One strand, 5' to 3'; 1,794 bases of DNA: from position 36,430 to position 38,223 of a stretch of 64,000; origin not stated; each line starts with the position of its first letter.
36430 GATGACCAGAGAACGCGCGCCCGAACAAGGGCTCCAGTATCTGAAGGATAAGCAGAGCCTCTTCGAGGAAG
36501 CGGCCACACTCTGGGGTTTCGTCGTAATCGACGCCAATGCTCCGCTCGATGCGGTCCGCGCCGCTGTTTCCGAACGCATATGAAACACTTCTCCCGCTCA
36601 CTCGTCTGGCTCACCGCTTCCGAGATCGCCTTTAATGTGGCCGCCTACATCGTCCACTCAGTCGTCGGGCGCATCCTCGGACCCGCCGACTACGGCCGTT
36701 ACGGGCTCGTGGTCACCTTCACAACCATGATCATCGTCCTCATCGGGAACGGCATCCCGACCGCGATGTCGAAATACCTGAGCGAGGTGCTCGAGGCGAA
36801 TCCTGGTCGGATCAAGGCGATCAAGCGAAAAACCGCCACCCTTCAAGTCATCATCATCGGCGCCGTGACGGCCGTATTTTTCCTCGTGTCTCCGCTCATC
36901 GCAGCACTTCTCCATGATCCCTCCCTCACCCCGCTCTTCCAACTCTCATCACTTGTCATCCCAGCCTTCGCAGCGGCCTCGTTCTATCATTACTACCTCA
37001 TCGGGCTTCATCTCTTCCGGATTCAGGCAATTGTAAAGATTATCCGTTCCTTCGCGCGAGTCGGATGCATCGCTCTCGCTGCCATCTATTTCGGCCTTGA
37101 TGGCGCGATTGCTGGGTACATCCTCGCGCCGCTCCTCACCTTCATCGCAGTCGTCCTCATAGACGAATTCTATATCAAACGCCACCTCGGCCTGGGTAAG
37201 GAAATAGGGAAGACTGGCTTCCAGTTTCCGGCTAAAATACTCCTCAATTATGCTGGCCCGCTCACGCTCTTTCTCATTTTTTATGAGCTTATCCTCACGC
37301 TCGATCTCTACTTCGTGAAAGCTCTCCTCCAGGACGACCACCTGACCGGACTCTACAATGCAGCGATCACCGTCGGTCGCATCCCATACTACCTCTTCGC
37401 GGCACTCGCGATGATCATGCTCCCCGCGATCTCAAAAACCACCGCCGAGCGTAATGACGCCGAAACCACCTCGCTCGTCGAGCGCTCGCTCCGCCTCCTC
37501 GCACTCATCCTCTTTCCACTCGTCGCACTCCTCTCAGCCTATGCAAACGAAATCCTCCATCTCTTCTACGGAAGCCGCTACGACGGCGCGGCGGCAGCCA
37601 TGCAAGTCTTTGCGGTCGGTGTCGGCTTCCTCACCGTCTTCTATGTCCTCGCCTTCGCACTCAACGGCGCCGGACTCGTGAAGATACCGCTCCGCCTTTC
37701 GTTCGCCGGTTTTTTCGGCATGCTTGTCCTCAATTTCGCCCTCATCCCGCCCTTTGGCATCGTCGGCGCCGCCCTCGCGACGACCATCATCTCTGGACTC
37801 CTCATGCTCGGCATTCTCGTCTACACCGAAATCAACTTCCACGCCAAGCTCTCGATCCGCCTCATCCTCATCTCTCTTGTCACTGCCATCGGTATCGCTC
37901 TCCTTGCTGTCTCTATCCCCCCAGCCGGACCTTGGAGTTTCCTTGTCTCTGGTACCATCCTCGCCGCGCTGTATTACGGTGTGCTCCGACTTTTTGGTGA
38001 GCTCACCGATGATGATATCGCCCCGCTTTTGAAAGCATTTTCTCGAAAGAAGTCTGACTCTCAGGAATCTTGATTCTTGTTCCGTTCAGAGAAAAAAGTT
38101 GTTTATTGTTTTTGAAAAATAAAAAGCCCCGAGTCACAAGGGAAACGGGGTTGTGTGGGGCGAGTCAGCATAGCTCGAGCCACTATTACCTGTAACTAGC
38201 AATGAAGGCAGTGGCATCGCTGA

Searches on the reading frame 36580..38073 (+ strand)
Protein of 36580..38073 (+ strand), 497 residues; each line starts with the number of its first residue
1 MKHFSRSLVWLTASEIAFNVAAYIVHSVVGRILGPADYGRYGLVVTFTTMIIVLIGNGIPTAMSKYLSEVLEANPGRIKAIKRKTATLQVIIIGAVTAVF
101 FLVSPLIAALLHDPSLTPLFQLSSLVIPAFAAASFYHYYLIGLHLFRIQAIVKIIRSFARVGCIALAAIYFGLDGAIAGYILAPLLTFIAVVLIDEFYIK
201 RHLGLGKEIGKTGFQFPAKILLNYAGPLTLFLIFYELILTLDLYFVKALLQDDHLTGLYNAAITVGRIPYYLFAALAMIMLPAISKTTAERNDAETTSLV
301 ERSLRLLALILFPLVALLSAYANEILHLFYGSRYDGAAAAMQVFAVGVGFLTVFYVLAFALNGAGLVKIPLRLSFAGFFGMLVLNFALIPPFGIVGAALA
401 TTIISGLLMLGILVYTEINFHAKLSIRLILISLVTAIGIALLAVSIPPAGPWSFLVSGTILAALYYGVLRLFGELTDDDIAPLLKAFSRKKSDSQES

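Call 3: search_protein_families(library=pfam, proteins=[window:36580-38073:+], max_evalue=0.01)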
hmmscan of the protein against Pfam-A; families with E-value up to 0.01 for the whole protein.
window:36580-38073:+ (497 aa): 3 families
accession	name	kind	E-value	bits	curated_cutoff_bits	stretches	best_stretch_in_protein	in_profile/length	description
PF01943.22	Polysacc_synt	-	8e-25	88.2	28.2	1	6-287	3-273/274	Polysaccharide biosynthesis protein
PF13440.11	Polysacc_synt_3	-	6.1e-22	78.6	23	1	28-337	1-291/293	Polysaccharide biosynthesis protein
PF03023.19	MurJ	-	1.7e-11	43.8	27.4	1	76-441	50-426/451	Lipid II flippase MurJ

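Call 63: search_protein_families(library=ncbifam, proteins=[window:36580-38073:+], max_evalue=0.001)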
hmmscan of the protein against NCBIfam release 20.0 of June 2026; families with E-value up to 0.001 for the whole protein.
window:36580-38073:+ (497 aa): 6 families
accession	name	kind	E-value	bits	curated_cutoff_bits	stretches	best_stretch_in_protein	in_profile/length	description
TIGR02900.1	spore_V_B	equivalog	1.4e-24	86.7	372.3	1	8-441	5-454/488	stage V sporulation protein B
TIGR01695.1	murJ_mviN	equivalog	9.9e-11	41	235.55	1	66-454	66-470/506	murein biosynthesis integral membrane protein MurJ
TIGR00797.1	matE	subfamily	1.9e-08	33.7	147.4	1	241-427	15-201/396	MATE family efflux transporter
NF058658.1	Oglyco_Wzx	exception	7.8e-08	31.8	720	1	6-437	12-425/478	O-glycosylation flippase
NF007773.0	PRK10459.1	equivalog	8.1e-06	25.1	273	0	91-446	86-435/492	MOP flippase family protein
NF050818.1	PolSacchBiosHfsF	equivalog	1e-05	24.8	700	1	4-470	2-457/468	polysaccharide biosynthesis protein HfsF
